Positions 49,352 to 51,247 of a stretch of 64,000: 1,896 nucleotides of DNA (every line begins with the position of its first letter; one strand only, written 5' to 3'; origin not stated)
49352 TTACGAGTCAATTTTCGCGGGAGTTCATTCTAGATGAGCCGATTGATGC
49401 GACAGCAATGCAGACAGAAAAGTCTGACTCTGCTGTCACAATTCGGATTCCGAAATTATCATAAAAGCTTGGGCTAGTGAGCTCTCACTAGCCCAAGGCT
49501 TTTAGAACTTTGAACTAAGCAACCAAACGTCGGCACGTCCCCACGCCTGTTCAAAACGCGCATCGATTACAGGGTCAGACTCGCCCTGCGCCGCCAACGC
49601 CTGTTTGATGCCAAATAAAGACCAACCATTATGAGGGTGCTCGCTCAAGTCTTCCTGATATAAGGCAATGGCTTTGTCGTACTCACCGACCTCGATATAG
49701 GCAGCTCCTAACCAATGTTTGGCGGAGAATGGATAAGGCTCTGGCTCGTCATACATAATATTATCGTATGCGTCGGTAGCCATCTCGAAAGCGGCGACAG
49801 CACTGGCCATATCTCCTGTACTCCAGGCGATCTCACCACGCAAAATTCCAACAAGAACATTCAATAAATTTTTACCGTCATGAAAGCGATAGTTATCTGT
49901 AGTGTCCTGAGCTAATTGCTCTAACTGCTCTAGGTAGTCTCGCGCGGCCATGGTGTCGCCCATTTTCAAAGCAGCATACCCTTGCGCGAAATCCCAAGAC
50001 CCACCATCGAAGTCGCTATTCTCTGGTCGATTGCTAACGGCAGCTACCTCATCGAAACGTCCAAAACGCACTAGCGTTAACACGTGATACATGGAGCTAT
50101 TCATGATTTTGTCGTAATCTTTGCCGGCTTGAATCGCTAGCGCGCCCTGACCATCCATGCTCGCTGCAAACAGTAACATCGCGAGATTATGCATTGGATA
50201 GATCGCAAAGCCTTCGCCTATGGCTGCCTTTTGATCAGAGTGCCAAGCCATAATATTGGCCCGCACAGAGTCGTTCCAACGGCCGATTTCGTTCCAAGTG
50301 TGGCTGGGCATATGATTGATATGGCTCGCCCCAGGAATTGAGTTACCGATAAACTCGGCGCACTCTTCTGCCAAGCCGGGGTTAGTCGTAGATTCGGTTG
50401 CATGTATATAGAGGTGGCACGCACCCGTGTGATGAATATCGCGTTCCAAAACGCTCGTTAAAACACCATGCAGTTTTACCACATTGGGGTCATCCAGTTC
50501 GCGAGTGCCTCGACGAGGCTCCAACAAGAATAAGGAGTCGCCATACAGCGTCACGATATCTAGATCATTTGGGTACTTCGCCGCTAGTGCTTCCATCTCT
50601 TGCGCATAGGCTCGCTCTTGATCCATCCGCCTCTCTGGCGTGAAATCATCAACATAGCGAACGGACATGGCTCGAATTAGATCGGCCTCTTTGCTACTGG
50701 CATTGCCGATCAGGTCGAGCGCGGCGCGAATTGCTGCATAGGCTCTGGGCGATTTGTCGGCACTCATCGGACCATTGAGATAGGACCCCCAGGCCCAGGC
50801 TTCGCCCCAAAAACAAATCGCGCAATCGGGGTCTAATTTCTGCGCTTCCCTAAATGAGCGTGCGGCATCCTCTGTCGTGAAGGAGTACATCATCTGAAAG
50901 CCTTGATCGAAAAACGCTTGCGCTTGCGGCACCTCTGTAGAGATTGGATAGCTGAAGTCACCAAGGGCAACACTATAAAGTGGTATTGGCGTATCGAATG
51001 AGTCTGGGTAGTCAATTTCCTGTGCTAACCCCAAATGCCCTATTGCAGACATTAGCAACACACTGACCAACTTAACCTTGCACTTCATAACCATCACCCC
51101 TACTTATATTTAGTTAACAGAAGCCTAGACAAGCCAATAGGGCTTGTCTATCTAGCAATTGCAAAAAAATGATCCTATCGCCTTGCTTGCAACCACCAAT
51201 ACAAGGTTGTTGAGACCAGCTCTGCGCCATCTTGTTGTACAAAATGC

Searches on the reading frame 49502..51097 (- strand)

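Call 85: search_protein_families(library=pfam, proteins=[window:49502-51097:-], max_evalue=0.00001)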
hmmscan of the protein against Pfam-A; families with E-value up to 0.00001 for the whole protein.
window:49502-51097:- (531 aa): 3 families
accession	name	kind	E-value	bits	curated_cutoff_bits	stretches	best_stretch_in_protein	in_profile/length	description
PF07719.23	TPR_2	-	1.5e-10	40.8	27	0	459-490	3-34/34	Tetratricopeptide repeat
PF13181.12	TPR_8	-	5e-07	29.8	25.7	0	459-481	3-25/34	Tetratricopeptide repeat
PF00515.34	TPR_1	-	1.5e-06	28.2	27.8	0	463-482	7-26/34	Tetratricopeptide repeat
